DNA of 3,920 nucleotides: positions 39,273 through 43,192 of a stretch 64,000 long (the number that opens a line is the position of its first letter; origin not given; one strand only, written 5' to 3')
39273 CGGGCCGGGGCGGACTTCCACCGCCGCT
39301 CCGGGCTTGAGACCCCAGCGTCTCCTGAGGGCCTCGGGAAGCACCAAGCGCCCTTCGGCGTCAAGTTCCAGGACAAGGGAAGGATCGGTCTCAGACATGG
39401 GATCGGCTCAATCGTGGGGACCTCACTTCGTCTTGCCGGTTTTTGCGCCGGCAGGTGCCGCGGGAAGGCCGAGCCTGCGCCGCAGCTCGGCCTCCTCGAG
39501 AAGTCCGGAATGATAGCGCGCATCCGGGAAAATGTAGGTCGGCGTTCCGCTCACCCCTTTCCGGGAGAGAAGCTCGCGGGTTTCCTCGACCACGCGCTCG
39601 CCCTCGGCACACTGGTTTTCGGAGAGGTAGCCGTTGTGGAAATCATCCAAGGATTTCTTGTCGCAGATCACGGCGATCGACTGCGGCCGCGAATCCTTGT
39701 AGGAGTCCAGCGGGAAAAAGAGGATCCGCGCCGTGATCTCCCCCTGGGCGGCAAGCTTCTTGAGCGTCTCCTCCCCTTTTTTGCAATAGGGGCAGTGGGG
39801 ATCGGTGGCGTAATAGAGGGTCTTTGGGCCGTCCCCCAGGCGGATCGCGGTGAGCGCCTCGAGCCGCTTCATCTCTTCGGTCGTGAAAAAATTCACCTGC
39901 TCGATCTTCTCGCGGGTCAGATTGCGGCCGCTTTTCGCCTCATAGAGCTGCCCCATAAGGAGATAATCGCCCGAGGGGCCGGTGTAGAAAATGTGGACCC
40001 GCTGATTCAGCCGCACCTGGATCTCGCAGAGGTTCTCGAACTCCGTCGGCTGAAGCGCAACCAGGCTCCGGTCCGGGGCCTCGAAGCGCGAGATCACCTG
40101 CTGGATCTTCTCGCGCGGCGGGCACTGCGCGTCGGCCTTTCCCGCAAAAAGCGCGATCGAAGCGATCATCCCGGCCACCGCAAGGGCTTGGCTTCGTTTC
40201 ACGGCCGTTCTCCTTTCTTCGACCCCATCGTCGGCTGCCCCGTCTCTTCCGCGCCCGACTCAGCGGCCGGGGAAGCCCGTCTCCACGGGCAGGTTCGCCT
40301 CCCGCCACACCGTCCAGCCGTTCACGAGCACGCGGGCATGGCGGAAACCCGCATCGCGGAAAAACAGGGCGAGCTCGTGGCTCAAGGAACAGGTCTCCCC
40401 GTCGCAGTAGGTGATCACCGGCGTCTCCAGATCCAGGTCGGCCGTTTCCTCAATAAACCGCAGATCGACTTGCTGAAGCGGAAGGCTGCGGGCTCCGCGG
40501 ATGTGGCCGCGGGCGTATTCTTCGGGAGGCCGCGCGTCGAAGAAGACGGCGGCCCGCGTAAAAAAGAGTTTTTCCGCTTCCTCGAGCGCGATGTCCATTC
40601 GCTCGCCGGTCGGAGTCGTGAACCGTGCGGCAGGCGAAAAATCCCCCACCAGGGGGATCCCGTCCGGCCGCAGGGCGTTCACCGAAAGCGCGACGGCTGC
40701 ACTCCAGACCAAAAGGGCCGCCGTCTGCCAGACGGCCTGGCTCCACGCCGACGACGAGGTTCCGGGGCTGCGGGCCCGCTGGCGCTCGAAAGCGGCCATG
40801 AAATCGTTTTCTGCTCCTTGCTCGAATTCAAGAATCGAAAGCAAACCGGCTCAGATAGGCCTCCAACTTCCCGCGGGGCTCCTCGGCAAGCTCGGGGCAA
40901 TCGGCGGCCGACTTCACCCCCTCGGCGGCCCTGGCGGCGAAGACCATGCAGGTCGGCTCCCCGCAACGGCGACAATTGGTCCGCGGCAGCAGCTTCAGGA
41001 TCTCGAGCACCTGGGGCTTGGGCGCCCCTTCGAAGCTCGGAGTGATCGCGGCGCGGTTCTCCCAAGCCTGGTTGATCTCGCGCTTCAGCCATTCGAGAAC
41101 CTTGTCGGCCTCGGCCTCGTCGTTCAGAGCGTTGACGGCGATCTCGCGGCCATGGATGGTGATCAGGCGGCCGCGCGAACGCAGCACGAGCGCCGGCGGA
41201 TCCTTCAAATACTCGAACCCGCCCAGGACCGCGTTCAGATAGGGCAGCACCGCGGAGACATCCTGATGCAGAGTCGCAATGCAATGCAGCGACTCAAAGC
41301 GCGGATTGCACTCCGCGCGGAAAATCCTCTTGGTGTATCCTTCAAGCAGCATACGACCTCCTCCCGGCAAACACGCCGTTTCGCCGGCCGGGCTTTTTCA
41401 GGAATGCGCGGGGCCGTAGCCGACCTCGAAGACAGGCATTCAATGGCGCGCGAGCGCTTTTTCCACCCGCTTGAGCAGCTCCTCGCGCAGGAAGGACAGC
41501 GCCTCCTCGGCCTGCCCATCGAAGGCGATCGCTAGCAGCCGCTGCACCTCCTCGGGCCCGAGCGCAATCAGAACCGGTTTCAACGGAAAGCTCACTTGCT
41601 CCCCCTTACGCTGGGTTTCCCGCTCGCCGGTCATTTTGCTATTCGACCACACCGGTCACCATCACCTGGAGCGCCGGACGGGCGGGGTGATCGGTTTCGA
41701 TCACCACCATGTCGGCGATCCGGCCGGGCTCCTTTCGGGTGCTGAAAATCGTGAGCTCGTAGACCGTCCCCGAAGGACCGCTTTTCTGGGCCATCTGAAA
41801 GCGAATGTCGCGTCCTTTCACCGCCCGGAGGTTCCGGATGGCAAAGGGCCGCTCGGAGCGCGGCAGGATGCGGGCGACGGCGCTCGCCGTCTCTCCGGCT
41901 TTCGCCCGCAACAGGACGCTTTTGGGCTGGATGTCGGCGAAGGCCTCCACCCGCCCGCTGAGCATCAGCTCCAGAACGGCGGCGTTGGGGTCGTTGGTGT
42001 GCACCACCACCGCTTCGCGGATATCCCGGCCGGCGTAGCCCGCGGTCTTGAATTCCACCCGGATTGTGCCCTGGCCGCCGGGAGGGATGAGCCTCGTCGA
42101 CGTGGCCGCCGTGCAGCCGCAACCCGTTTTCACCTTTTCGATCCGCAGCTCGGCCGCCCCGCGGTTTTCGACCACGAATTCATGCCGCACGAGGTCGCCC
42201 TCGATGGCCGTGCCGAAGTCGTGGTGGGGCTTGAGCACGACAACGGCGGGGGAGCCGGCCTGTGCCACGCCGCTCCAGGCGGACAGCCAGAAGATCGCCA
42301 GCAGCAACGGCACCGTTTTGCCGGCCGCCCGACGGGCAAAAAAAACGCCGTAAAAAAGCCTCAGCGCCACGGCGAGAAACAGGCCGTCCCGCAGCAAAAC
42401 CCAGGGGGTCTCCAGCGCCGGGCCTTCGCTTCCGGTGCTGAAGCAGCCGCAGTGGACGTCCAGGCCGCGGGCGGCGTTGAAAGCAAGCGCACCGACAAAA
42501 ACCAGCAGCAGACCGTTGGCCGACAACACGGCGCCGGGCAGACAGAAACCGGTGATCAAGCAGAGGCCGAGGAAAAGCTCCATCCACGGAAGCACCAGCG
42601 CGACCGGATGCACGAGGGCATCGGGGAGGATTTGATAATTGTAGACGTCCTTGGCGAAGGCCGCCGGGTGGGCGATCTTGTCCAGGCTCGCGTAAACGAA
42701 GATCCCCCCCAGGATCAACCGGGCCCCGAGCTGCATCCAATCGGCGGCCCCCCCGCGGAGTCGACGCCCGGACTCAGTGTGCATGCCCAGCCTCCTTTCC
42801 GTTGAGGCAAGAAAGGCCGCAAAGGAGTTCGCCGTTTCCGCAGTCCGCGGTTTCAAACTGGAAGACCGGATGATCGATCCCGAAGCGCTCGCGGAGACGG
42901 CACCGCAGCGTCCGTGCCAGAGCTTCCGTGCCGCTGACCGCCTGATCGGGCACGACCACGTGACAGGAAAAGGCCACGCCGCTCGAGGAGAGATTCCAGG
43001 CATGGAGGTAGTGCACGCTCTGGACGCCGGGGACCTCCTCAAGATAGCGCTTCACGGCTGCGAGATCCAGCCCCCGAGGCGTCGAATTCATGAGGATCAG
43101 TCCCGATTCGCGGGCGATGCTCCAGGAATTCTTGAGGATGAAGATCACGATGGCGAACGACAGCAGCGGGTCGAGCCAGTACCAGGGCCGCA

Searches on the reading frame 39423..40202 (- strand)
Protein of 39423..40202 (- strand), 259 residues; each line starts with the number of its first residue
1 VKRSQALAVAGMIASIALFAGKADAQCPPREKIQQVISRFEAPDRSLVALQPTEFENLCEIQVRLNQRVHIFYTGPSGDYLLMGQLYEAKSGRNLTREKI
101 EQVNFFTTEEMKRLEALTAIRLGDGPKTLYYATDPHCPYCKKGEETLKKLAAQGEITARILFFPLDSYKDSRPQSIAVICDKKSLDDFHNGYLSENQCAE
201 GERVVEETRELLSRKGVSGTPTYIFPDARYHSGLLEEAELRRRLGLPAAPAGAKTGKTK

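Call 48: search_protein_families(library=pfam, proteins=[window:39423-40202:-], max_evalue=0.0001)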
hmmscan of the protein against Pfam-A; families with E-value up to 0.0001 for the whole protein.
window:39423-40202:- (259 aa): 3 families
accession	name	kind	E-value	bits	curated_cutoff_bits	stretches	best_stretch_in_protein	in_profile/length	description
PF13098.12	Thioredoxin_2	-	4.4e-13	49.9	27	1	123-243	3-103/104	Thioredoxin-like domain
PF10411.14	DsbC_N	-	7e-09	35.6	25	1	27-96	4-69/70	Disulfide bond isomerase protein N-terminal domain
PF01323.26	DSBA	-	9.8e-05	22.6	25.6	0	134-168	7-42/191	DSBA-like thioredoxin domain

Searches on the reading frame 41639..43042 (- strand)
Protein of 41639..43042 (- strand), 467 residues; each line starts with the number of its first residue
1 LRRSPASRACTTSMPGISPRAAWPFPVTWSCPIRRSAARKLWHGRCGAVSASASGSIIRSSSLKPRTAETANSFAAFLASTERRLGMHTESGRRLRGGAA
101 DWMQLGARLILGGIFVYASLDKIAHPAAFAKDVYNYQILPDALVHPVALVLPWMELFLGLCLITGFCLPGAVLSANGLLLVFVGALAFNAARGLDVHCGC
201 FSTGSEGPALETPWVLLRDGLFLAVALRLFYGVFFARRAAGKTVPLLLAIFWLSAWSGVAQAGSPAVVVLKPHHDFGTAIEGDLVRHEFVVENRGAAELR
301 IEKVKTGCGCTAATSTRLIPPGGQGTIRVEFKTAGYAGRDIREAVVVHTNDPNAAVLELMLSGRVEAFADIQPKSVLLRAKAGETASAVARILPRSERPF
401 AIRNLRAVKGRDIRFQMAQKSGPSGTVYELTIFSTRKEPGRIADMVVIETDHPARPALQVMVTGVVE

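Call 48: search_protein_families(library=pfam, proteins=[window:41639-43042:-], max_evalue=0.0001)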
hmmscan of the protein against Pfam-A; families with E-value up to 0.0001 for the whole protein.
window:41639-43042:- (467 aa): 3 families
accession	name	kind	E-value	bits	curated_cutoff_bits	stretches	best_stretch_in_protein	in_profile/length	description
PF07291.16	MauE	-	1.5e-25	90.4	27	1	102-230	3-126/128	Methylamine utilisation protein MauE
PF07610.17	DUF1573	-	2.4e-18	66.4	26.1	1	271-363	5-96/98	Protein of unknown function (DUF1573)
PF22544.2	HYDIN_VesB_CFA65-like_Ig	-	7.2e-13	49.1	25.5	1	271-356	7-94/100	HYDIN/CFA65/VesB-like, Ig-like domain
